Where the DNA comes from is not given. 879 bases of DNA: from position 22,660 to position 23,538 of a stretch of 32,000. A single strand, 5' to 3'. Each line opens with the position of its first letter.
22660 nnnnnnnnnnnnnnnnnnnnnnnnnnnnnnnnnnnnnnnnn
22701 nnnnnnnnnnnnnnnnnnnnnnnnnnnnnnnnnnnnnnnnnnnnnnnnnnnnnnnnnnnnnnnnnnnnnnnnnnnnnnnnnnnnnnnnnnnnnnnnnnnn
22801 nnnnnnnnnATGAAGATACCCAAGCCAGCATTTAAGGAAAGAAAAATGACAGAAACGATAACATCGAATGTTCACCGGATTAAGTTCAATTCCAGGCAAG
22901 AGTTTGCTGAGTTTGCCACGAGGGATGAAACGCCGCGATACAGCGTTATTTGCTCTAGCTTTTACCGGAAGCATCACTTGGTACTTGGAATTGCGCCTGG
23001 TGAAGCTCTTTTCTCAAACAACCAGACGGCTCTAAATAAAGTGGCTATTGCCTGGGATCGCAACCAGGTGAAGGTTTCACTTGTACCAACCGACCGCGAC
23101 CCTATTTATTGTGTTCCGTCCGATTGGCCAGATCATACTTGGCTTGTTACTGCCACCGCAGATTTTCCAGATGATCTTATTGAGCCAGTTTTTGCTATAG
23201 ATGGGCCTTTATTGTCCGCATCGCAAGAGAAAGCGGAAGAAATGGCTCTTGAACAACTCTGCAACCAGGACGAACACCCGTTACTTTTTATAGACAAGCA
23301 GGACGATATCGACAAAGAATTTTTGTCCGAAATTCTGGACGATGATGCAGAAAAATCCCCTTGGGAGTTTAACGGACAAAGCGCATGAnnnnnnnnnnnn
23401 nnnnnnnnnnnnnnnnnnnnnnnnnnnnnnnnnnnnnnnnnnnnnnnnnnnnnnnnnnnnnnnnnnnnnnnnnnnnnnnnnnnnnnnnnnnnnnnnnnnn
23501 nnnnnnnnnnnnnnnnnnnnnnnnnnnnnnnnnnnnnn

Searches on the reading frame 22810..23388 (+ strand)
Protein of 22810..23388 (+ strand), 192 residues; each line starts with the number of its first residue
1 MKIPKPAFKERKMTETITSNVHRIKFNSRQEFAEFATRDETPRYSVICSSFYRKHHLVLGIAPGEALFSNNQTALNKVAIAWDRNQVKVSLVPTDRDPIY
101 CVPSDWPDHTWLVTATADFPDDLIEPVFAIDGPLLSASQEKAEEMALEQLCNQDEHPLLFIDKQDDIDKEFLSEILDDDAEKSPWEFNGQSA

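Call 4: search_protein_families(library=pfam, proteins=[window:22810-23388:+], max_evalue=0.1)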
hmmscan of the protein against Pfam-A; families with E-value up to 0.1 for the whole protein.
window:22810-23388:+ (192 aa): 0 families

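Call 9: search_protein_families(library=ncbifam, proteins=[window:22810-23388:+], max_evalue=1)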
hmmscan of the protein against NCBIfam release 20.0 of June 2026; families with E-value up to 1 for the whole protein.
window:22810-23388:+ (192 aa): 0 families

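Call 10: search_protein_families(library=padloc, proteins=[window:22810-23388:+], max_evalue=1)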
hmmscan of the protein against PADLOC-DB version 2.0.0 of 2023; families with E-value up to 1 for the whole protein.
window:22810-23388:+ (192 aa): 0 families

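Call 11: search_protein_families(library=phrogs, proteins=[window:22810-23388:+], max_evalue=1)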
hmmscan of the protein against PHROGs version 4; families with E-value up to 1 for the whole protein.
window:22810-23388:+ (192 aa): 0 families

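Call 16: find_homologous_proteins(query=window:22810-23388:+, max_evalue=0.01)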
Query window:22810-23388:+ (192 aa): 4 proteins with E <= 0.01 among 303 candidates.
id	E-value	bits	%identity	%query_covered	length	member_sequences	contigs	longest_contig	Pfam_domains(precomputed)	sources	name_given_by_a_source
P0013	4.3e-112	390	91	97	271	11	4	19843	-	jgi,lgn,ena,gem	-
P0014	1.1e-73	265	68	92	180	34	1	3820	-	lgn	-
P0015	3.8e-54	201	58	92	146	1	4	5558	-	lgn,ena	-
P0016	3.7e-46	175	53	86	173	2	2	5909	-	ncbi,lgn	-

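Call 25: find_encoding_contigs(protein=P0013, flank=7000, max_places=4)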
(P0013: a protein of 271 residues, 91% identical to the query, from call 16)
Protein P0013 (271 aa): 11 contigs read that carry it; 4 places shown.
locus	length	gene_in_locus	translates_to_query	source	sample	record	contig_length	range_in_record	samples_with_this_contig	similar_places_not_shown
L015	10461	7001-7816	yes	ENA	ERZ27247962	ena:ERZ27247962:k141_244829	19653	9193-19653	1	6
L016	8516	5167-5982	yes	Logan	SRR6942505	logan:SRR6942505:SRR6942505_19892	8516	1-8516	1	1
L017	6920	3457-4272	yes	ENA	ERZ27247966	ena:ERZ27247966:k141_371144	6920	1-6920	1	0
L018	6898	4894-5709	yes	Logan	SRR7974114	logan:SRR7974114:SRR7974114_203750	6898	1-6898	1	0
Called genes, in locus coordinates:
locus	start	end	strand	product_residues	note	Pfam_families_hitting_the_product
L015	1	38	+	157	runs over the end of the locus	PF07283:TrbH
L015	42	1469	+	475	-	PF03743:TrbI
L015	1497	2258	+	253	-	-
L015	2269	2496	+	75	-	-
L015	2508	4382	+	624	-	PF04610:TrbL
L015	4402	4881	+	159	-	-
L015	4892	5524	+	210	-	-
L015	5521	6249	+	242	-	PF05857:TraX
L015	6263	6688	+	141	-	PF00691:OmpA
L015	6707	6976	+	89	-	-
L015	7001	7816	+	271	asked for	-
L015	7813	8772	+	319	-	-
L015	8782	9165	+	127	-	-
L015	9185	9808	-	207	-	PF00239:Resolvase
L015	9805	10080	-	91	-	-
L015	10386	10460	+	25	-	?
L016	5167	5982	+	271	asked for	-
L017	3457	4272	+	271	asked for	-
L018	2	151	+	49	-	?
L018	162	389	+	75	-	-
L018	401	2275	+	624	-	PF04610:TrbL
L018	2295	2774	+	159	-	-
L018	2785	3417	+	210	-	-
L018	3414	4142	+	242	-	PF05857:TraX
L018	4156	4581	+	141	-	PF00691:OmpA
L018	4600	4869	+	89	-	-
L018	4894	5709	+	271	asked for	-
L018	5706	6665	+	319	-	-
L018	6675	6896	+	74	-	?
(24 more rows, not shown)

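Call 26: find_encoding_contigs(protein=P0016, flank=6000, max_places=4)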
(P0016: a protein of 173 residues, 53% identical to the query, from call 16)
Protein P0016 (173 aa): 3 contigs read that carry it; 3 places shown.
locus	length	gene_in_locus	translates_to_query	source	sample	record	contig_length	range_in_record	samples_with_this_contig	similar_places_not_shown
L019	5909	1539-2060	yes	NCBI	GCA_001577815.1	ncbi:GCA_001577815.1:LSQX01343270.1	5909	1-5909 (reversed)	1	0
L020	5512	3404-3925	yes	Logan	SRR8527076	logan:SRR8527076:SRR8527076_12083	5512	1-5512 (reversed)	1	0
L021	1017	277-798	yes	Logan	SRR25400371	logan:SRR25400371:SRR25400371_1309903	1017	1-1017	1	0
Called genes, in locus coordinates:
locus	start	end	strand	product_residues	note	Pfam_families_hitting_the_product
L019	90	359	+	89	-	-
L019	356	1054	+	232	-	PF05857:TraX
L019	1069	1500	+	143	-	PF00691:OmpA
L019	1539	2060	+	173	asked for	-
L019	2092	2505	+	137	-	-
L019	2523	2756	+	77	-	-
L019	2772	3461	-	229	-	PF00239:Resolvase, PF02796:HTH_7 (weak)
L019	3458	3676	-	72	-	-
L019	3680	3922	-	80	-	-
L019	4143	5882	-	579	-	PF18974:DUF5710, PF13362:Toprim_3 (weak)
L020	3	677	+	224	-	?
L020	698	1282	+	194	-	PF07424:TrbM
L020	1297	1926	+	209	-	-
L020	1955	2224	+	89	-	-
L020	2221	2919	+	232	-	PF05857:TraX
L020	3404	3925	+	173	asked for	-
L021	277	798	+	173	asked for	-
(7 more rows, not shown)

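Call 50: predict_structure(alignment_id=A3)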
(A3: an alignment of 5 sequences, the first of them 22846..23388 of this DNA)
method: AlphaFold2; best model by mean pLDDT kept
length: 180 residues; sequences in the alignment: 5
mean_pLDDT: 60.2   pTM: 0.59
mean pLDDT of the five models: 60.2, 44.7, 40.2, 36.7, 36.4
residues with pLDDT >= 90: 0; 70-90: 47; 50-70: 90; < 50: 43
segments of 3 or more residues with pLDDT < 50: 1-6, 72-92, 94-97, 114-118, 176-180
pLDDT, mean of each block of 10 residues (from residue 1): 48 78 83 70 54 81 69 49 43 48 52 50 59 59 67 68 60 44
secondary structure, 60 per line:
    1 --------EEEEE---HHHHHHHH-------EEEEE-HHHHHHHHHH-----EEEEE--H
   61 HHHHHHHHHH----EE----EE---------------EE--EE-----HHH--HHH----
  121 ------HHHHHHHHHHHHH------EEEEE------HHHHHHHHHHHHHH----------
elements in order: E9-13 H17-24 E32-36 H38-47 E53-57 H60-70 H127-139 E146-150 H157-170

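Call 58: fold_search(model_id=the predicted structure, library=pdb)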
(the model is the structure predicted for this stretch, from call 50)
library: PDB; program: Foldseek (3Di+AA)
matches with E <= 10: 30; with E <= 0.001: 0
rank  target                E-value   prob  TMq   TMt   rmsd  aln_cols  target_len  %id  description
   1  1wki_MODEL_1_A        2.5e+00  0.01  0.13  0.14  14.8       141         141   10  solution structure of ribosomal protein L16 from thermus thermophilus HB8 (released 2004-12-14)
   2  6by1_CM               4.1e+00  0.01  0.14  0.17  15.7       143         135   12  E. coli pH03H9 complex (released 2019-02-27)
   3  4v7j_AQ               4.3e+00  0.01  0.15  0.17  15.4       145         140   10  Structure of RelE nuclease bound to the 70S ribosome (precleavage state) (released 2014-07-09)
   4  7pkt_l                4.3e+00  0.01  0.13  0.16  15.2       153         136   10  Large subunit of the Chlamydomonas reinhardtii mitoribosome (released 2022-06-15)
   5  4v7m_DQ               4.3e+00  0.01  0.14  0.15  15.8       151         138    9  The structures of Capreomycin bound to the 70S ribosome. (released 2014-07-09)
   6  9g5a_B                4.9e+00  0.01  0.08  0.05   9.8        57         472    9  The structure of Aspergillus fumigatus UDP-GlcNAc pyrophosphorylase in complex with a fragment (released 2025-07-30)
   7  6spb_M                5.5e+00  0.01  0.16  0.19  18.8       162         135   10  Pseudomonas aeruginosa 50s ribosome from a clinical isolate with a mutation in uL6 (released 2019-10-16)
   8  1cbq                  5.5e+00  0.01  0.08  0.09  15.2        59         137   19  CRYSTAL STRUCTURE OF CELLULAR RETINOIC-ACID-BINDING PROTEINS I AND II IN COMPLEX WITH ALL-TRANS-RETINOIC ACID AND A SYNT (released 1995-01-26)
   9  7qot_A                5.9e+00  0.08  0.22  0.12   4.1        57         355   19  Factor XI and Plasma Kallikrein apple domain structures reveals different kininogen bound complexes (released 2023-01-18)
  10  9qeq_Z                5.9e+00  0.01  0.14  0.06  14.6       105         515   14  Structure of the transcribing Pol II-DSIF-SPT6-U1 snRNP complex (released 2025-07-09)
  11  9hch_N                5.9e+00  0.01  0.15  0.14  19.4       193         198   10  Mouse mitoribosome large subunit assembly intermediate bound to NSUN4, METRF4, GTPBP7 and the MALSU1-L0R8F8-mt-ACP com (released 2025-06-18)
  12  7ods_N                6.3e+00  0.01  0.15  0.14  16.1       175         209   11  State B of the human mitoribosomal large subunit assembly intermediate (released 2021-06-23)
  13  4v61_BO               6.3e+00  0.01  0.13  0.15  17.5       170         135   10  Homology model for the Spinach chloroplast 30S subunit fitted to 9.4A cryo-EM map of the 70S chlororibosome. (released 2014-07-09)
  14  7a0s_J                6.3e+00  0.01  0.13  0.16  15.7       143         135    8  50S Deinococcus radiodurans ribosome bounded with mycinamicin I (released 2021-08-18)
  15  5hkv_J                6.3e+00  0.01  0.12  0.14  15.9       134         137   13  The crystal structure of the large ribosomal subunit of Staphylococcus aureus in complex with lincomycin (released 2017-05-03)
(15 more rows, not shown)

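Call 82: find_homologous_proteins(query=A3, max_evalue=0.1)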
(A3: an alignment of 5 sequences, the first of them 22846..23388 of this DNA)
Query A3 (5 sequences) (180 aa, profile of the alignment): 9 proteins with E <= 0.1 among 6707 candidates.
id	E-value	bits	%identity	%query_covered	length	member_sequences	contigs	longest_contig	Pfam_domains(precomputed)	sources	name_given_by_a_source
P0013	9.5e-102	356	91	99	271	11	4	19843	-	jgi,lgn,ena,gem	-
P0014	2.1e-98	345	68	98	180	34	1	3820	-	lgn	-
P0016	2.8e-85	303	53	92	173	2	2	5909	-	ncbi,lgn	-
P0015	3.9e-74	266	58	98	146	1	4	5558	-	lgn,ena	-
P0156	3.4e-45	172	44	91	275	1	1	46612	PF01679.23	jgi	jgi:uncharacterized membrane protein YqaE (UPF0057 family)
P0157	1.0e-44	171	43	93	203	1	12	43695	-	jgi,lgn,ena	-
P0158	1.8e-44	170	41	93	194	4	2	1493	-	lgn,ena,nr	nr:hypothetical protein [uncultured bacterium]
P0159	1.4e-42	164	42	93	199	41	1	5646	-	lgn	-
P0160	2.9e-30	123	39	96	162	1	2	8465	-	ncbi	ncbi:MAG: hypothetical protein VB131_06490 [Burkholderia gladioli]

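Call 83: find_encoding_contigs(protein=P0157, flank=6000, max_places=4)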
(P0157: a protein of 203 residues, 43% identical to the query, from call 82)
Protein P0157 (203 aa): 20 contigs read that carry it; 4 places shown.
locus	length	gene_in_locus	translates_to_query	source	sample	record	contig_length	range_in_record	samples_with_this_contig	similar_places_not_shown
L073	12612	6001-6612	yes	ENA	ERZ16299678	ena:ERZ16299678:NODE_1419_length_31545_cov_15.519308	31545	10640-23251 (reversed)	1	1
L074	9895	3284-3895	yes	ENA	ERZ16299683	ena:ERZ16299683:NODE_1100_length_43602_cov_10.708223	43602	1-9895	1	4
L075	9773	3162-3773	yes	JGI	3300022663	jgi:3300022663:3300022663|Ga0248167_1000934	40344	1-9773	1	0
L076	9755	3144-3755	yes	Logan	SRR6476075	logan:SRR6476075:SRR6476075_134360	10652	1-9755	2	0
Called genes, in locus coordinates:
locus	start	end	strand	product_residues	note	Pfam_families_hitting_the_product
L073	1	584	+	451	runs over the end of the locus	PF03743:TrbI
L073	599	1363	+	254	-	PF07996:T4SS (weak)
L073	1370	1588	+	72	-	-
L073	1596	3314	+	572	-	-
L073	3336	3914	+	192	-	PF07424:TrbM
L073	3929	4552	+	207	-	-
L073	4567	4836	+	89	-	-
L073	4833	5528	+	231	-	PF05857:TraX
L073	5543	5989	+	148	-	PF00691:OmpA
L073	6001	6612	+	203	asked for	-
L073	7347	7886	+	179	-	-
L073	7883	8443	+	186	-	PF00239:Resolvase, PF02796:HTH_7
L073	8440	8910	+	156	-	PF00565:SNase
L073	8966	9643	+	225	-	PF02086:MethyltransfD12 (faint)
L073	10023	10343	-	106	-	-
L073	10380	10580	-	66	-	-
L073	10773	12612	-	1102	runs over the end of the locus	PF08401:ArdcN, PF18818:MPTase-PolyVal, PF18974:DUF5710, PF13362:Toprim_3 (weak)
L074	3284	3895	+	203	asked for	-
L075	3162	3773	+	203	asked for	-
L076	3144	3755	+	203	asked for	-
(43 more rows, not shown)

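Call 84: find_encoding_contigs(protein=P0160, flank=6000, max_places=3)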
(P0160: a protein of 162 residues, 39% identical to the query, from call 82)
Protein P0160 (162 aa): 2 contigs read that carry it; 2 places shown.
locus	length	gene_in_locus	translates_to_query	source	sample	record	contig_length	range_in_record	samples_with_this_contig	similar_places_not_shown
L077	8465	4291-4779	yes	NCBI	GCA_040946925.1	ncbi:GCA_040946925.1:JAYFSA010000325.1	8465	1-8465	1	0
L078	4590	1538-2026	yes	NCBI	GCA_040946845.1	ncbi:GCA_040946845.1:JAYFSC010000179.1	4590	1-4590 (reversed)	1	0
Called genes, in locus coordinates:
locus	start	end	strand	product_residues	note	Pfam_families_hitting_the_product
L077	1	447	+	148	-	?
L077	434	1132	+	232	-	-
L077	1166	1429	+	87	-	-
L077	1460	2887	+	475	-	PF04610:TrbL (weak)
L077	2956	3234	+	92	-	-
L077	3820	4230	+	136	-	PF01402:RHH_1 (weak)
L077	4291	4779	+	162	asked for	-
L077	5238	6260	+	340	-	-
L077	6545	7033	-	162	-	PF00583:Acetyltransf_1, PF13673:Acetyltransf_10, PF13508:Acetyltransf_7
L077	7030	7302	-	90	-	PF08681:TacA1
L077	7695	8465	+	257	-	PF20172:DUF6538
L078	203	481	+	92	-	-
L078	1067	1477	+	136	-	PF01402:RHH_1 (weak)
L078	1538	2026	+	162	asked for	-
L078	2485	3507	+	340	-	-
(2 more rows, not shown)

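Call 85: find_encoding_contigs(protein=P0156, flank=6000, max_places=3)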
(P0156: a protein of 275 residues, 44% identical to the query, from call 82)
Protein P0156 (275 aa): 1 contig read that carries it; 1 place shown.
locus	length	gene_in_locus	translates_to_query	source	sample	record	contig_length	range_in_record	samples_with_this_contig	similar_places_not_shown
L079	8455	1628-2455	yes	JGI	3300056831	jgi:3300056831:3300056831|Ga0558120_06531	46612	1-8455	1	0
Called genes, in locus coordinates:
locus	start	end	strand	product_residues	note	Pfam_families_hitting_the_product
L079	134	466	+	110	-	-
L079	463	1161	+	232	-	PF05857:TraX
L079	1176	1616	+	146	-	PF00691:OmpA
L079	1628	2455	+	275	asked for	PF01679:Pmp3 (weak)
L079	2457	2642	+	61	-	-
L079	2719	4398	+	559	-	PF09299:Mu-transpos_C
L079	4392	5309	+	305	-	PF05621:TniB, PF13401:AAA_22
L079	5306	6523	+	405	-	PF06527:TniQ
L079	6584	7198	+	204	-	PF00239:Resolvase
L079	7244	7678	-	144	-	PF03466:LysR_substrate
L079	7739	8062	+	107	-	PF01527:HTH_Tnp_1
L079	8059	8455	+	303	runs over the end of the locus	PF13276:HTH_21, PF00665:rve, PF13683:rve_3, PF13333:rve_2 (weak)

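Call 91: search_solved_structures(query=L015:8782-9165:+, max_evalue=1, show_alignments=2)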
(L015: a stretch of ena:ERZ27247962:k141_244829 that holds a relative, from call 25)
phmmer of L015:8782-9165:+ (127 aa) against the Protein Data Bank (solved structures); distinct sequences matched with E-value up to 1: 1.
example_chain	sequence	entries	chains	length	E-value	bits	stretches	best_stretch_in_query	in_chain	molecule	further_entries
2mez_A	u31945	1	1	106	0.39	14.2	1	67-99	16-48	Multiprotein Bridging Factor (MBP-like)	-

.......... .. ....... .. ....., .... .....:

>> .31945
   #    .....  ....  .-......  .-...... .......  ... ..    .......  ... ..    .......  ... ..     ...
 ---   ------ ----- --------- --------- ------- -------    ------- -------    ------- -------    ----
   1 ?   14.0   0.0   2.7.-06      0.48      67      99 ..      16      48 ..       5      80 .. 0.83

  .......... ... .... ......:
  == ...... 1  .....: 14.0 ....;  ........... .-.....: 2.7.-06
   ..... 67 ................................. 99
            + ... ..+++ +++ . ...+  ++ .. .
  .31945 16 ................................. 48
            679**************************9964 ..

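Call 92: search_solved_structures(query=A3, max_evalue=10, show_alignments=1)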
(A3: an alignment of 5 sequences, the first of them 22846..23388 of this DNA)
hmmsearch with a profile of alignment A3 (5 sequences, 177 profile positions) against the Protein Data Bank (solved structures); distinct sequences matched with E-value up to 10: 0.

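Call 102: search_dna_similar(query=window:22846-23388:+, collection=plasmids, mode=protein, max_evalue=0.001, max_rows=30)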
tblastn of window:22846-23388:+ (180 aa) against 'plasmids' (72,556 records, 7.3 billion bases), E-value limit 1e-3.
Records with a match: 4; places in all: 4; records where one place covers at least 80% of the query: 4.
Best place of each record, by identity: 60-80% 1; <60% 3.
By first word of the organism name: uncultured 4.
By predicted mobility (MOB-suite, as given by PLSDB): conjugative 4.
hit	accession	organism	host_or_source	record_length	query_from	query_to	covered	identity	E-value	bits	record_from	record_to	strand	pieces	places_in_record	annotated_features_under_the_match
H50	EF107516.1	uncultured bacterium pMCBF6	-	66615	1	177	98%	68.0%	1e-75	252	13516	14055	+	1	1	none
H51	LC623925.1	uncultured bacterium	-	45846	7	173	93%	43.0%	3e-35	136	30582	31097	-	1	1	hypothetical protein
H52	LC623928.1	uncultured bacterium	-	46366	5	173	94%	41.3%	9e-36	138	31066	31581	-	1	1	hypothetical protein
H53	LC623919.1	uncultured bacterium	-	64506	7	173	93%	41.3%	8e-34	132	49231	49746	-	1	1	hypothetical protein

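Call 112: search_dna_similar(query=L015:8782-9165:+, collection=plasmids, mode=protein, max_evalue=0.001, max_rows=30)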
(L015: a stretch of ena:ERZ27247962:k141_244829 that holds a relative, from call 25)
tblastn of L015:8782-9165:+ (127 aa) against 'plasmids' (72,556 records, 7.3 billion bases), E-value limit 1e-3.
Records with a match: 42; places in all: 45; records where one place covers at least 80% of the query: 37.
Best place of each record, by identity: 90-95% 4; <60% 38.
By first word of the organism name: Aeromonas 8; Escherichia 7; Vibrio 5; uncultured 4; Piscirickettsia 3; Citrobacter 3; Leisingera 3; Edwardsiella 2; Pseudomonas 2; Marinobacter 1; and 4 more.
By predicted mobility (MOB-suite, as given by PLSDB): conjugative 25; non-mobilizable 10; mobilizable 7.
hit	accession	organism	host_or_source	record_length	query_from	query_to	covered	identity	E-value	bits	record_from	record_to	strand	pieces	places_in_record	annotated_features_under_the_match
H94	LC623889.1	uncultured bacterium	-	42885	1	127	100%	92.9%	5e-75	248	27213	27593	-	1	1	transcriptional regulator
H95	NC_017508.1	Marinobacter adhaerens HP15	German Wadden Sea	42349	1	127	100%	90.6%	9e-74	244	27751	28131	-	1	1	helix-turn-helix domain-containing protein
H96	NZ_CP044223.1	Nitrincola iocasae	cell culture,sediment collected at a ...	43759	1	127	100%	90.6%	9e-74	244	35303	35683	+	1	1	helix-turn-helix domain-containing protein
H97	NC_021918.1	Cycloclasticus zancles 78-ME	tar at the shipwreck site of tanker ...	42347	1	127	100%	90.6%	2e-73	243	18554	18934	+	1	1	helix-turn-helix domain-containing protein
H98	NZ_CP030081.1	Enterobacter hormaechei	Homo sapiens,sptum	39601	1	127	100%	55.9%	3e-44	160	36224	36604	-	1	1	helix-turn-helix transcriptional regulator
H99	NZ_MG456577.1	Vibrio alginolyticus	shrimp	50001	1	127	100%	55.1%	5e-44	159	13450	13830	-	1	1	helix-turn-helix transcriptional regulator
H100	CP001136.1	Edwardsiella piscicida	-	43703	1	127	100%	54.3%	4e-43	157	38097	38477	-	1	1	putative DNA-binding protein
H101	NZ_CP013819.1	Piscirickettsia salmonis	Salmo salar,liver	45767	1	127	100%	54.3%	4e-43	157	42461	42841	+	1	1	helix-turn-helix transcriptional regulator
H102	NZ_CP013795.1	Piscirickettsia salmonis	Salmo salar,liver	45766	1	127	100%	54.3%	4e-43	157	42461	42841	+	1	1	helix-turn-helix transcriptional regulator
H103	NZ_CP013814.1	Piscirickettsia salmonis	Salmo salar,liver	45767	1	127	100%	54.3%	4e-43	157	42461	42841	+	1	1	helix-turn-helix transcriptional regulator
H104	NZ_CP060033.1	Aeromonas salmonicida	Sebastes schlegeli,Head kidney, Spleen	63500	1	127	100%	54.3%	4e-43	157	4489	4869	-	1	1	helix-turn-helix transcriptional regulator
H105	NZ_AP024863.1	Vibrio aerogenes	-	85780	1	127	100%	54.3%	2e-38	143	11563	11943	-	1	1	helix-turn-helix domain-containing protein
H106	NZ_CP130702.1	Halomonas sp. I5-271120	cell culture,Novel isolate from a UK ...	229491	1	127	100%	52.8%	1e-40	150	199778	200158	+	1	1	helix-turn-helix domain-containing protein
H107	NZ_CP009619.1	Vibrio coralliilyticus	Shellfish Hatchery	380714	1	127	100%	48.8%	6e-31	122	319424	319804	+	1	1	helix-turn-helix transcriptional regulator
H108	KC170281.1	uncultured bacterium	-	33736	9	126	93%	52.5%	4e-37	139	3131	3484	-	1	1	conserved hypothetical protein similar to pRA3.36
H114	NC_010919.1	Aeromonas hydrophila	-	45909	9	126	93%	51.7%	1e-36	138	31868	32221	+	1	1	helix-turn-helix transcriptional regulator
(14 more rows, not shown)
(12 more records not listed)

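Call 113: get_annotated_region(hit=H114, flank=3500)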
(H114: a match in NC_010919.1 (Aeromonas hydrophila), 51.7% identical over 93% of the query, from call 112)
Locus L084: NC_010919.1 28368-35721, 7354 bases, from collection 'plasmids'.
description: Aeromonas hydrophila plasmid pRA3, complete sequence
organism: Aeromonas hydrophila (NCBI taxid 644)
taxonomy: Bacteria; Pseudomonadota; Gammaproteobacteria; Aeromonadales; Aeromonadaceae; Aeromonas; Aeromonas hydrophila
host: -; source: -; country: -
typing (MOB-suite, as given by PLSDB): conjugative; replicon IncU; relaxase MOBP; mating-pair formation MPF_T
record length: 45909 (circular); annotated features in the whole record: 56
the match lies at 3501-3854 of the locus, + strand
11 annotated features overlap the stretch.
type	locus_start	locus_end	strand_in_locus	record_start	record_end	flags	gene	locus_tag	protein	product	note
CDS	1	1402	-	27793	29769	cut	topA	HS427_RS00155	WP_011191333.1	type I DNA topoisomerase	GO:0006260 - DNA replication [Evidence IEA]; GO:0006265 - DNA topological change [Evidence IEA]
CDS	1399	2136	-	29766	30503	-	-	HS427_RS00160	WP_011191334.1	cell wall hydrolase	-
CDS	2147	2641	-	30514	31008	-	-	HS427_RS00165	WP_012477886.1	hypothetical protein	-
CDS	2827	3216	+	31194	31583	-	-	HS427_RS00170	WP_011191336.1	hypothetical protein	-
CDS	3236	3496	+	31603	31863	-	-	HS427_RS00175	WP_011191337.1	hypothetical protein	-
CDS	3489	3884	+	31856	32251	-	-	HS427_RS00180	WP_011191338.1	helix-turn-helix transcriptional regulator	-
CDS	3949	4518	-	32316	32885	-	-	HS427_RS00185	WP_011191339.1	recombinase family protein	GO:0006310 - DNA recombination [Evidence IEA]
CDS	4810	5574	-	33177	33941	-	-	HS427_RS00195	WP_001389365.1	IS6-like element IS6100 family transposase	GO:0006313 - DNA transposition [Evidence IEA]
CDS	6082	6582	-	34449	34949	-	-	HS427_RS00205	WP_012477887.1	GNAT family N-acetyltransferase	-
CDS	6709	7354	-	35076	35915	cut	sul1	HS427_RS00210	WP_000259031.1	sulfonamide-resistant dihydropteroate synthase Sul1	-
predicted_resistance_gene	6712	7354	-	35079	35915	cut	sul1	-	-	sulfonamide-resistant dihydropteroate synthase Sul1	predicted by amrfinderplus; class SULFONAMIDE; identity 100.0%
